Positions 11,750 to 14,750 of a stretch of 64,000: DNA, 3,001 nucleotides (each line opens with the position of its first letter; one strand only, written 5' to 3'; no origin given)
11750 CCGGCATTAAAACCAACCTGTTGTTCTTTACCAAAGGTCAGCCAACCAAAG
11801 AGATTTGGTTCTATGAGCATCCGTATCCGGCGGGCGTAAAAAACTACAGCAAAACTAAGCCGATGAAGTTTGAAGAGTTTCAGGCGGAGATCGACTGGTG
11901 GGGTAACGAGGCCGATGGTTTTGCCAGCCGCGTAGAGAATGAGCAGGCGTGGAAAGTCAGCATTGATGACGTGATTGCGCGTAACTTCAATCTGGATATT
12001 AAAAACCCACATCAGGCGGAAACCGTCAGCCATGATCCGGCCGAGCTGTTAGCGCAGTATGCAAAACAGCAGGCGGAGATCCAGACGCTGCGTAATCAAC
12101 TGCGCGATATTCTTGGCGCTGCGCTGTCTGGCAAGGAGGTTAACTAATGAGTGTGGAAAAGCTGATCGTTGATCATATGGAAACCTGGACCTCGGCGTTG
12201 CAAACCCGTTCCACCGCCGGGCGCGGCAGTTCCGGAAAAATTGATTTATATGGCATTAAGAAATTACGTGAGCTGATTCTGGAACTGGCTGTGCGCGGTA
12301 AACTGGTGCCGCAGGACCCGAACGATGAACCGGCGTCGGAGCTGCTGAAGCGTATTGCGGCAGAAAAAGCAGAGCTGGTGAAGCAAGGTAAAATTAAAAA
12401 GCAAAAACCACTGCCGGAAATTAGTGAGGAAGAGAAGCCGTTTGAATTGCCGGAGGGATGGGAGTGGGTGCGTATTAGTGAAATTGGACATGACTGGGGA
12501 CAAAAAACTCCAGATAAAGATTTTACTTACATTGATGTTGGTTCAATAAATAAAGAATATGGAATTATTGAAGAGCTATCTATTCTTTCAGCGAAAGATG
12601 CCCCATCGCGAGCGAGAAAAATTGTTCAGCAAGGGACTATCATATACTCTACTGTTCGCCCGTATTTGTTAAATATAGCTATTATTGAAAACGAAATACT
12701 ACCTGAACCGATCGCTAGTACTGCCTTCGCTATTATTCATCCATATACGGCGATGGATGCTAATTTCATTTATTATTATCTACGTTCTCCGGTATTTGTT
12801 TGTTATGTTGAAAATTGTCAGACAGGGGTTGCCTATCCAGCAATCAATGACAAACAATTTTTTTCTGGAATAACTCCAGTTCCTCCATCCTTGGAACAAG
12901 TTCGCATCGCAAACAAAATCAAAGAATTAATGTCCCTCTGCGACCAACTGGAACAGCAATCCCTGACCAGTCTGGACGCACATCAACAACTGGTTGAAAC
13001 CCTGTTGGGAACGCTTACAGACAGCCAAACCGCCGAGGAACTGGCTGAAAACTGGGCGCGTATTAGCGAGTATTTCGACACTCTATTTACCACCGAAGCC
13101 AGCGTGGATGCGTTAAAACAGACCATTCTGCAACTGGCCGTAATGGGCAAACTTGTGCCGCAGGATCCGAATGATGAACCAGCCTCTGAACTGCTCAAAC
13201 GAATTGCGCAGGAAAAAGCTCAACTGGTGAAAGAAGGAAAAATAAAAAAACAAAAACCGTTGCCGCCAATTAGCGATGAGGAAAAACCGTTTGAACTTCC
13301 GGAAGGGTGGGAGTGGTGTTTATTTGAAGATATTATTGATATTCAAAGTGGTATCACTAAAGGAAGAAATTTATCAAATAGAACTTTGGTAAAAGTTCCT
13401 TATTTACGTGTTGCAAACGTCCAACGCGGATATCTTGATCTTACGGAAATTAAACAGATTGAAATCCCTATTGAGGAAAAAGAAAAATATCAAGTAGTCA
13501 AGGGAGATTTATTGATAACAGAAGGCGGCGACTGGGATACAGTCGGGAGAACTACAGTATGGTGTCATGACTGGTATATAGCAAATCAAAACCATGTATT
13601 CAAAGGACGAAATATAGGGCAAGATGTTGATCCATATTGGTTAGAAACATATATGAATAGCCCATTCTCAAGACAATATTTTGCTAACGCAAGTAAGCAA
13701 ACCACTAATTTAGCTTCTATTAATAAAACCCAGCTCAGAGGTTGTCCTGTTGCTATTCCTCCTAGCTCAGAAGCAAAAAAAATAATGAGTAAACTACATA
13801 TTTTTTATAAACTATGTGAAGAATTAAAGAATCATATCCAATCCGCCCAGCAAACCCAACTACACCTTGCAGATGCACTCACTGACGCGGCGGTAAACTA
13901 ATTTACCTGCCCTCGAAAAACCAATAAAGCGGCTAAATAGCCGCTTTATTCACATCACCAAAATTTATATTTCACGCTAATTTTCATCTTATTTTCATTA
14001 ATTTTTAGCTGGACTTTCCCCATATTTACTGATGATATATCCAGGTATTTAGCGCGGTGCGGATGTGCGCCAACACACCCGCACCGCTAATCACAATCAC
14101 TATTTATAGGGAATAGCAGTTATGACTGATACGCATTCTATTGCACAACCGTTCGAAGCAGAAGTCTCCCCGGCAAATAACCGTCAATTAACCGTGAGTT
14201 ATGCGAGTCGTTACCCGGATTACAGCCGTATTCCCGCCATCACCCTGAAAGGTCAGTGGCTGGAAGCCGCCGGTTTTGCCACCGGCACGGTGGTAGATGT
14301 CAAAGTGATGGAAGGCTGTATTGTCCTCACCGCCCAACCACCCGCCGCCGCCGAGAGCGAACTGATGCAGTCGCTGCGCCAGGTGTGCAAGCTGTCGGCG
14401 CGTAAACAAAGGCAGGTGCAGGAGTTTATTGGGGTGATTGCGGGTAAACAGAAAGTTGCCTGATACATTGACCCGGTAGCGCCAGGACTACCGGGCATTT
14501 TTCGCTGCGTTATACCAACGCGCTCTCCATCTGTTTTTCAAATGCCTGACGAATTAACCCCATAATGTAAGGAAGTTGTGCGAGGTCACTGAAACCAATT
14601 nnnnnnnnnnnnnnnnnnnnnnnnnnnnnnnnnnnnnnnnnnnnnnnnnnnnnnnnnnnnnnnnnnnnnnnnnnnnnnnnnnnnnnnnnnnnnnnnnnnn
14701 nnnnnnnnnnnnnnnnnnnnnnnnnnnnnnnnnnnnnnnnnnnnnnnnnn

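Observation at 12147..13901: HsdS carries two long near-identical internal repeats flanking AT-rich target-recognition domains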

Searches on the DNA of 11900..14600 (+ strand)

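Call 5: search_dna_similar(query=window:12147-13901:+, collection=ecoli_genomes, mode=near, max_rows=30)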
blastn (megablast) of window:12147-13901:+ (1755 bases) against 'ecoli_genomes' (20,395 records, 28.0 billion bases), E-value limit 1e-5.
Records with a match: 974; places in all: 978; records where one place covers at least 80% of the query: 310.
Genomes with a match: 974 of 5426; with a place that covers at least 80% of the query: 310. Places per genome that has any: lowest 1, median 1, highest 2. On chromosomes: 977 places; on plasmids: 1.
Best place of each record, by identity: >=99% 312; 95-99% 622; 90-95% 38; 80-90% 2.
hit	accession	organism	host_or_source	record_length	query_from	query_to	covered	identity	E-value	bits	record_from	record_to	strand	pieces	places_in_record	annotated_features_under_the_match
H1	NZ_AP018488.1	Escherichia coli O157:H7 strain PV15-279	Homo sapiens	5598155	1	1755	100%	100.0%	0e+0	3241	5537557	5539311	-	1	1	restriction endonuclease subunit S | type I restriction-modification system subunit M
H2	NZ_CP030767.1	Escherichia coli strain 2017C-4109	missing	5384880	1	1755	100%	100.0%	0e+0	3241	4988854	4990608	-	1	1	restriction endonuclease subunit S | type I restriction-modification system subunit M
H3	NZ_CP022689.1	Escherichia coli strain CDC#03-98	missing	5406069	1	1755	100%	100.0%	0e+0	3241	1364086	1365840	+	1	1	restriction endonuclease subunit S | type I restriction-modification system subunit M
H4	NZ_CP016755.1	Escherichia coli strain FORC_044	Homo sapiens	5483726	1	1755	100%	100.0%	0e+0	3241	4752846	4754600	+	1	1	restriction endonuclease subunit S | type I restriction-modification system subunit M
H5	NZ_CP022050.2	Escherichia coli O157 strain FDAARGOS_293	Homo sapiens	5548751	1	1755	100%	100.0%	0e+0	3241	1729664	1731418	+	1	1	restriction endonuclease subunit S | type I restriction-modification system subunit M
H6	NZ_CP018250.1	Escherichia coli strain 10671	Cattle faeces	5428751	1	1755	100%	100.0%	0e+0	3241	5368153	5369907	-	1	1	restriction endonuclease subunit S | type I restriction-modification system subunit M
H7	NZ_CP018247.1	Escherichia coli strain 7784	Cattle faeces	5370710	1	1755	100%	100.0%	0e+0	3241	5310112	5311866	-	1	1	restriction endonuclease subunit S | type I restriction-modification system subunit M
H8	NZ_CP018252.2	Escherichia coli strain 9000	Cattle faeces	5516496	1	1755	100%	100.0%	0e+0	3241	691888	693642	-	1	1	restriction endonuclease subunit S | type I restriction-modification system subunit M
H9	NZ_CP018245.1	Escherichia coli strain 472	missing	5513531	1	1755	100%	100.0%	0e+0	3241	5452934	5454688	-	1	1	restriction endonuclease subunit S | type I restriction-modification system subunit M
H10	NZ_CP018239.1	Escherichia coli strain 272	missing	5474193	1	1755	100%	100.0%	0e+0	3241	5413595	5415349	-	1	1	restriction endonuclease subunit S | type I restriction-modification system subunit M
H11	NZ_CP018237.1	Escherichia coli strain 155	missing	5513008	1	1755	100%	100.0%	0e+0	3241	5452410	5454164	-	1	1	restriction endonuclease subunit S | type I restriction-modification system subunit M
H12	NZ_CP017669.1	Escherichia coli O157:H7 strain PA20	stool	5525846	1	1755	100%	100.0%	0e+0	3241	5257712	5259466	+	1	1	restriction endonuclease subunit S | type I restriction-modification system subunit M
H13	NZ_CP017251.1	Escherichia coli strain NADC 5570/86-24/6564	not applicable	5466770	1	1755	100%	100.0%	0e+0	3241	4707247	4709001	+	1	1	restriction endonuclease subunit S | type I restriction-modification system subunit M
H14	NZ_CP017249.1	Escherichia coli strain NADC 5570/86-24/6565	not applicable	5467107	1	1755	100%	100.0%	0e+0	3241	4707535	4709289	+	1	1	restriction endonuclease subunit S | type I restriction-modification system subunit M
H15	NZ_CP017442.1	Escherichia coli O157:H7 strain 4276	Cattle Hide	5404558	1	1755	100%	100.0%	0e+0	3241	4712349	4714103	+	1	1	restriction endonuclease subunit S | type I restriction-modification system subunit M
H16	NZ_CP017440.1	Escherichia coli O157:H7 strain 3384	Cattle Hide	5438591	1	1755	100%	100.0%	0e+0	3241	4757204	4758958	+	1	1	restriction endonuclease subunit S | type I restriction-modification system subunit M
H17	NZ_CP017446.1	Escherichia coli O157:H7 strain 9234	Cattle Hide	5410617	1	1755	100%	100.0%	0e+0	3241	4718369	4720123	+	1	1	restriction endonuclease subunit S | type I restriction-modification system subunit M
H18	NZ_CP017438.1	Escherichia coli O157:H7 strain 2159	Cattle Hide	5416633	1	1755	100%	100.0%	0e+0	3241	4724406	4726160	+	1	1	restriction endonuclease subunit S | type I restriction-modification system subunit M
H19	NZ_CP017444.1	Escherichia coli O157:H7 strain 8368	Cattle Hide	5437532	1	1755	100%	100.0%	0e+0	3241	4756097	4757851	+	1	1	restriction endonuclease subunit S | type I restriction-modification system subunit M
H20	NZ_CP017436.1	Escherichia coli O157:H7 strain 2149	Cattle Hide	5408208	1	1755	100%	100.0%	0e+0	3241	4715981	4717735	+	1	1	restriction endonuclease subunit S | type I restriction-modification system subunit M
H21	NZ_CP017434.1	Escherichia coli O157:H7 strain 1130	Cattle Hide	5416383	1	1755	100%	100.0%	0e+0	3241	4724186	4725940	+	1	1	restriction endonuclease subunit S | type I restriction-modification system subunit M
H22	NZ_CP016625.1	Escherichia coli O157:H7 strain FRIK944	Bos taurus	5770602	1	1755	100%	100.0%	0e+0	3241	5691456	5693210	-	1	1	restriction endonuclease subunit S | type I restriction-modification system subunit M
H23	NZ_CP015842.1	Escherichia coli O157:H7 strain FRIK2533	water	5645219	1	1755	100%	100.0%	0e+0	3241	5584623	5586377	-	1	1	restriction endonuclease subunit S | type I restriction-modification system subunit M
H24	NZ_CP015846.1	Escherichia coli O157:H7 strain FRIK2069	Bos taurus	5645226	1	1755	100%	100.0%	0e+0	3241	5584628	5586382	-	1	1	restriction endonuclease subunit S | type I restriction-modification system subunit M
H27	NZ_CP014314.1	Escherichia coli O157:H7 strain JEONG-1266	Bos taurus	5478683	1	1755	100%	100.0%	0e+0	3241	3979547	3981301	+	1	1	restriction endonuclease subunit S | type I restriction-modification system subunit M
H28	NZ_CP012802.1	Escherichia coli O157:H7 strain WS4202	derived from CIP 106327 (Collection de ...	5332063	1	1755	100%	100.0%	0e+0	3241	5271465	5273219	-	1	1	restriction endonuclease subunit S | type I restriction-modification system subunit M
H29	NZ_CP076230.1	Escherichia coli O157:H7 strain Rafaela_II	Rectal swab of live bovine cattle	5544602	1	1755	100%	100.0%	0e+0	3241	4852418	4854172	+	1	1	restriction endonuclease subunit S | type I restriction-modification system subunit M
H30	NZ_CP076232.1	Escherichia coli O157:H7 strain 7.1_Anguil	Rectal swab of live bovine cattle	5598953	1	1755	100%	100.0%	0e+0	3241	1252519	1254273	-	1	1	restriction endonuclease subunit S | type I restriction-modification system subunit M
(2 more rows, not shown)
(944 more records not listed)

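Call 7: search_dna_similar(query=window:12147-13901:+, collection=ecoli_genomes, mode=near, max_rows=60, rows=spread)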
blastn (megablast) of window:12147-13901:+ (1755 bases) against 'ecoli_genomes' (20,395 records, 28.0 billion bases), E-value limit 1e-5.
Records with a match: 974; places in all: 978; records where one place covers at least 80% of the query: 310.
Genomes with a match: 974 of 5426; with a place that covers at least 80% of the query: 310. Places per genome that has any: lowest 1, median 1, highest 2. On chromosomes: 977 places; on plasmids: 1.
Best place of each record, by identity: >=99% 312; 95-99% 622; 90-95% 38; 80-90% 2.
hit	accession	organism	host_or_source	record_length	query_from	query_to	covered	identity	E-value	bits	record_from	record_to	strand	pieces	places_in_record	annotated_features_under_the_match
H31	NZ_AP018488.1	Escherichia coli O157:H7 strain PV15-279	Homo sapiens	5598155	1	1755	100%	100.0%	0e+0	3241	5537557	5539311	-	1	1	restriction endonuclease subunit S | type I restriction-modification system subunit M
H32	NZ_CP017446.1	Escherichia coli O157:H7 strain 9234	Cattle Hide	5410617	1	1755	100%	100.0%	0e+0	3241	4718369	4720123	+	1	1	restriction endonuclease subunit S | type I restriction-modification system subunit M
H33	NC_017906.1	Escherichia coli Xuzhou21 strain Xuzhou21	-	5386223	1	1755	100%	100.0%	0e+0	3241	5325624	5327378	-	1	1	restriction endonuclease subunit S | type I restriction-modification system subunit M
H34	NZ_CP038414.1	Escherichia coli O157:H7 strain 17B6-2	cattle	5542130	1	1755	100%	100.0%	0e+0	3241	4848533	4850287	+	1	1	restriction endonuclease subunit S | type I restriction-modification system subunit M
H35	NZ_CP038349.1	Escherichia coli O157:H7 strain F8952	missing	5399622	1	1755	100%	100.0%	0e+0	3241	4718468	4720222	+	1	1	restriction endonuclease subunit S | type I restriction-modification system subunit M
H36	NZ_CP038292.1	Escherichia coli O157:H7 strain TB21-1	cattle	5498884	1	1755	100%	100.0%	0e+0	3241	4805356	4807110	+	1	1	restriction endonuclease subunit S | type I restriction-modification system subunit M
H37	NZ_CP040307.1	Escherichia coli strain F1 E4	cattle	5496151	1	1755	100%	100.0%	0e+0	3241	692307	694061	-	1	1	restriction endonuclease subunit S | type I restriction-modification system subunit M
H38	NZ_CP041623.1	Escherichia coli O157:H7 strain ATCC 43888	Homo sapiens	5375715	1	1755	100%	100.0%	0e+0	3241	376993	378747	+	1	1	restriction endonuclease subunit S | type I restriction-modification system subunit M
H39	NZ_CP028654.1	Escherichia coli strain 122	cattle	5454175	1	1755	100%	100.0%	0e+0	3241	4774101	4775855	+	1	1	restriction endonuclease subunit S | type I restriction-modification system subunit M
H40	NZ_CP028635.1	Escherichia coli strain 134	cattle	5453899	1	1755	100%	100.0%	0e+0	3241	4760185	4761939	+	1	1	restriction endonuclease subunit S | type I restriction-modification system subunit M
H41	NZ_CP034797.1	Escherichia coli strain 08-3918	missing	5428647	1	1755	100%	100.0%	0e+0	3241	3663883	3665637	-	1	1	restriction endonuclease subunit S | type I restriction-modification system subunit M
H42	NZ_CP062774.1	Escherichia coli O157:H7 strain Z563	Bovine Faeces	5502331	1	1755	100%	100.0%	0e+0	3241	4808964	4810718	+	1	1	restriction endonuclease subunit S | type I restriction-modification system subunit M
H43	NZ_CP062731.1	Escherichia coli O157:H7 strain Z1768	Bovine Faeces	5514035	1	1755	100%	100.0%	0e+0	3241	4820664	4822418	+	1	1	restriction endonuclease subunit S | type I restriction-modification system subunit M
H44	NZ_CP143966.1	Escherichia coli strain PNUSAE147324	missing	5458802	1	1755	100%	100.0%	0e+0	3241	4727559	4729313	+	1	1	restriction endonuclease subunit S | N-6 DNA methylase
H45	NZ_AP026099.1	Escherichia coli strain 61_150228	Homo sapiens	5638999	1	1755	100%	100.0%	0e+0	3241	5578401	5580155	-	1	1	restriction endonuclease subunit S | type I restriction-modification system subunit M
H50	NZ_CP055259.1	Escherichia coli strain AH62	chicken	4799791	1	1755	75%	98.3%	0e+0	2310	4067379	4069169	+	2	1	restriction endonuclease subunit S | N-6 DNA methylase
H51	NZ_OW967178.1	Escherichia coli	Homo sapiens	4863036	1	1173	67%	98.5%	0e+0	2067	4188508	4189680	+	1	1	restriction endonuclease subunit S | type I restriction-modification system subunit M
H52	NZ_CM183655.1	Escherichia coli strain GmF052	Homo sapiens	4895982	1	1755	45%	96.3%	3e-180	1294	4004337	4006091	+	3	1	restriction endonuclease subunit S | N-6 DNA methylase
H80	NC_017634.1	Escherichia coli O83:H1 str. NRG 857C strain NRG 857C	-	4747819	1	1172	41%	95.3%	6e-172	1156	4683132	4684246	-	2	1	restriction endonuclease subunit S | type I restriction-modification system subunit M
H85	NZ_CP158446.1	Escherichia coli strain CFT073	Homo sapiens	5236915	1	1173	41%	95.9%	3e-175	1163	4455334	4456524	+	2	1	restriction endonuclease subunit S | type I restriction-modification system subunit M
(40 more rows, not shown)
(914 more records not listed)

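Call 21: get_annotated_region(hit=H51, flank=1500)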
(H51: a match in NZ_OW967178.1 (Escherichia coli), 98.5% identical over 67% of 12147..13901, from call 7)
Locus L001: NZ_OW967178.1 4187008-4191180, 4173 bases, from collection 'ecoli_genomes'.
description: Escherichia coli isolate 362 chromosome main, complete sequence
organism: Escherichia coli (NCBI taxid 562)
replicon: chromosome; assembly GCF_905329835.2
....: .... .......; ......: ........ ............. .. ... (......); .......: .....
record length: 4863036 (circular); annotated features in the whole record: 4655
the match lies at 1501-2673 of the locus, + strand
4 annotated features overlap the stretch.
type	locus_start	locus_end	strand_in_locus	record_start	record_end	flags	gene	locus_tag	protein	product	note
CDS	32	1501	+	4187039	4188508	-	-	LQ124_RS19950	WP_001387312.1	type I restriction-modification system subunit M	-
CDS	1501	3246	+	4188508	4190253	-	-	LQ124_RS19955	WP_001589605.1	restriction endonuclease subunit S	-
CDS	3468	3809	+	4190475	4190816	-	symE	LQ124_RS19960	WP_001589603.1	endoribonuclease SymE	-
CDS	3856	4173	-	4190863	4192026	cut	-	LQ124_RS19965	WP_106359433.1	GmrSD restriction endonuclease domain-containing protein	-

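Call 22: get_annotated_region(hit=H50, flank=1500)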
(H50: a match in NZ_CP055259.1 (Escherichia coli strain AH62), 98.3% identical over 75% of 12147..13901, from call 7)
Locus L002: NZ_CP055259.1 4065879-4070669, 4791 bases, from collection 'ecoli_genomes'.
description: Escherichia coli strain AH62 chromosome, complete genome
organism: Escherichia coli strain AH62 (NCBI taxid 562)
replicon: chromosome; assembly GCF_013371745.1
host: chicken; source: chaohu; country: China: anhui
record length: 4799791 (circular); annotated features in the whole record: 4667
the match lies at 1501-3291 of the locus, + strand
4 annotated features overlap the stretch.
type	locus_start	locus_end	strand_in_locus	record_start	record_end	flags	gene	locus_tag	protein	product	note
CDS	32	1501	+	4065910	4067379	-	-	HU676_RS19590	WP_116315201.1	N-6 DNA methylase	-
CDS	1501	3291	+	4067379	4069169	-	-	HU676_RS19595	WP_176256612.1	restriction endonuclease subunit S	-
CDS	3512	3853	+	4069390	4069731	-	symE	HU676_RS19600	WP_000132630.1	endoribonuclease SymE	-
CDS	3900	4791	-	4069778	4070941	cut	-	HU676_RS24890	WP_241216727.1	GmrSD restriction endonuclease domain-containing protein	-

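Call 23: get_annotated_region(hit=H52, flank=1500)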
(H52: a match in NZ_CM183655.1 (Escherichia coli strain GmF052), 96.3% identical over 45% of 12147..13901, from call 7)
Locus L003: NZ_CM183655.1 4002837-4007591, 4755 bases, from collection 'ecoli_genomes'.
description: Escherichia coli strain GmF052 chromosome, whole genome shotgun sequence
organism: Escherichia coli strain GmF052 (NCBI taxid 562)
replicon: chromosome; assembly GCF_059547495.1
host: Homo sapiens; source: -; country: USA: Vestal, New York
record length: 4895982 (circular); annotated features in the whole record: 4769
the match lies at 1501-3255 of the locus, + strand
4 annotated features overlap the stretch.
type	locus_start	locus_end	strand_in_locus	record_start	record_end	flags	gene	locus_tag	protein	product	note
CDS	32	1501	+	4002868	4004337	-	-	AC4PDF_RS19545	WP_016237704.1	N-6 DNA methylase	-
CDS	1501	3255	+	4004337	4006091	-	-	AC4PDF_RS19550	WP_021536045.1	restriction endonuclease subunit S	-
CDS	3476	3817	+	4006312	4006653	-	symE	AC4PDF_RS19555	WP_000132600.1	endoribonuclease SymE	-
CDS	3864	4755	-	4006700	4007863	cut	-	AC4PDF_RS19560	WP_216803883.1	GmrSD restriction endonuclease domain-containing protein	-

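Call 52: search_dna_similar(query=window:12468-12896:+, collection=ecoli_genomes, mode=near, max_rows=40, rows=spread)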
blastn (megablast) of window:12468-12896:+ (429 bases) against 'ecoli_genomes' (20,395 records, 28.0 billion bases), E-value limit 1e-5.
Records with a match: 319; places in all: 319; records where one place covers at least 80% of the query: 319.
Genomes with a match: 319 of 5426; with a place that covers at least 80% of the query: 319. Places per genome that has any: lowest 1, median 1, highest 1. On chromosomes: 319 places; on plasmids: 0.
Best place of each record, by identity: >=99% 318; 95-99% 1.
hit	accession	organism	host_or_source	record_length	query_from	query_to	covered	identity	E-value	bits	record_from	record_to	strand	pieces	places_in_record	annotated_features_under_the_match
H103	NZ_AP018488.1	Escherichia coli O157:H7 strain PV15-279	Homo sapiens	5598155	1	429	100%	100.0%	0e+0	793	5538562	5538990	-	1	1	restriction endonuclease subunit S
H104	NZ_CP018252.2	Escherichia coli strain 9000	Cattle faeces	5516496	1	429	100%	100.0%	0e+0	793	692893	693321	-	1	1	restriction endonuclease subunit S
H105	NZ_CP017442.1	Escherichia coli O157:H7 strain 4276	Cattle Hide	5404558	1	429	100%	100.0%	0e+0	793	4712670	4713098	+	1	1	restriction endonuclease subunit S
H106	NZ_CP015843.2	Escherichia coli O157:H7 strain FRIK2455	Bos taurus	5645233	1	429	100%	100.0%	0e+0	793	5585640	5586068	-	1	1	restriction endonuclease subunit S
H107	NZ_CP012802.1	Escherichia coli O157:H7 strain WS4202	derived from CIP 106327 (Collection de ...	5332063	1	429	100%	100.0%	0e+0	793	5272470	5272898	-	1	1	restriction endonuclease subunit S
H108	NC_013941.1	Escherichia coli O55:H7 str. CB9615 strain CB9615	Homo sapiens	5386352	1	429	100%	100.0%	0e+0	793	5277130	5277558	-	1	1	restriction endonuclease subunit S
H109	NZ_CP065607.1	Escherichia coli strain FDAARGOS_946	missing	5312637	1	429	100%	100.0%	0e+0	793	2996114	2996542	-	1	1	restriction endonuclease subunit S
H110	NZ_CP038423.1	Escherichia coli O157:H7 strain 7409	bovine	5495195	1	429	100%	100.0%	0e+0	793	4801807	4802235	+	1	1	restriction endonuclease subunit S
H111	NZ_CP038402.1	Escherichia coli O157:H7 strain BB24-1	cattle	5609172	1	429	100%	100.0%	0e+0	793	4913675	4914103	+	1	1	restriction endonuclease subunit S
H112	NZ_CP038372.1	Escherichia coli O157:H7 strain F6294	beef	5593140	1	429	100%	100.0%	0e+0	793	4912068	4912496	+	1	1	restriction endonuclease subunit S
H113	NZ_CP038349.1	Escherichia coli O157:H7 strain F8952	missing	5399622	1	429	100%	100.0%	0e+0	793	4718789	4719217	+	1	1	restriction endonuclease subunit S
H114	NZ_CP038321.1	Escherichia coli O157:H7 strain NE1127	bovine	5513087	1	429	100%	100.0%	0e+0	793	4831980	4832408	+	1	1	restriction endonuclease subunit S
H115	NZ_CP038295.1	Escherichia coli O55:H7 strain TB182A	Homo sapiens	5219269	1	429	100%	100.0%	0e+0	793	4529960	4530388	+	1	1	restriction endonuclease subunit S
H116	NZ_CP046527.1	Escherichia coli strain RM19259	River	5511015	1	429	100%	100.0%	0e+0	793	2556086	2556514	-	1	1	restriction endonuclease subunit S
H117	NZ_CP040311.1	Escherichia coli strain F3398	Ground beef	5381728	1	429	100%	100.0%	0e+0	793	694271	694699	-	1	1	restriction endonuclease subunit S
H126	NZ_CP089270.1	Escherichia coli O157:H7 strain M1300706002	Homo sapiens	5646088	1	429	100%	100.0%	0e+0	793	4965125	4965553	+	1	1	restriction endonuclease subunit S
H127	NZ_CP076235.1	Escherichia coli O157:H7 strain 9.1_Anguil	Rectal swab of live bovine cattle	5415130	1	429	100%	100.0%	0e+0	793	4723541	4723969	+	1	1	restriction endonuclease subunit S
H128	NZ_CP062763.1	Escherichia coli O157:H7 strain Z885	Bovine Faeces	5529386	1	429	100%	100.0%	0e+0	793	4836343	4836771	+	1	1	restriction endonuclease subunit S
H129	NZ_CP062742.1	Escherichia coli O157:H7 strain Z1626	Homo sapiens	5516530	1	429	100%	100.0%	0e+0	793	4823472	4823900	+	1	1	restriction endonuclease subunit S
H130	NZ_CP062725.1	Escherichia coli O157:H7 strain Z1813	Homo sapiens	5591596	1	429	100%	100.0%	0e+0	793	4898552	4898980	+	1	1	restriction endonuclease subunit S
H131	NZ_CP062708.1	Escherichia coli O157:H7 strain Z1832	Bovine Faeces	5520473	1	429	100%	100.0%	0e+0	793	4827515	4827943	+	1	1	restriction endonuclease subunit S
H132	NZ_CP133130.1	Escherichia coli O157:H7 strain PNUSAE146744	missing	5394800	1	429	100%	100.0%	0e+0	793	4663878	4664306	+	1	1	restriction endonuclease subunit S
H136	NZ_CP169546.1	Escherichia coli O157:H7 strain AC-5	Soil from greenhouses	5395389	1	429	100%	100.0%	0e+0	793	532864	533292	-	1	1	restriction endonuclease subunit S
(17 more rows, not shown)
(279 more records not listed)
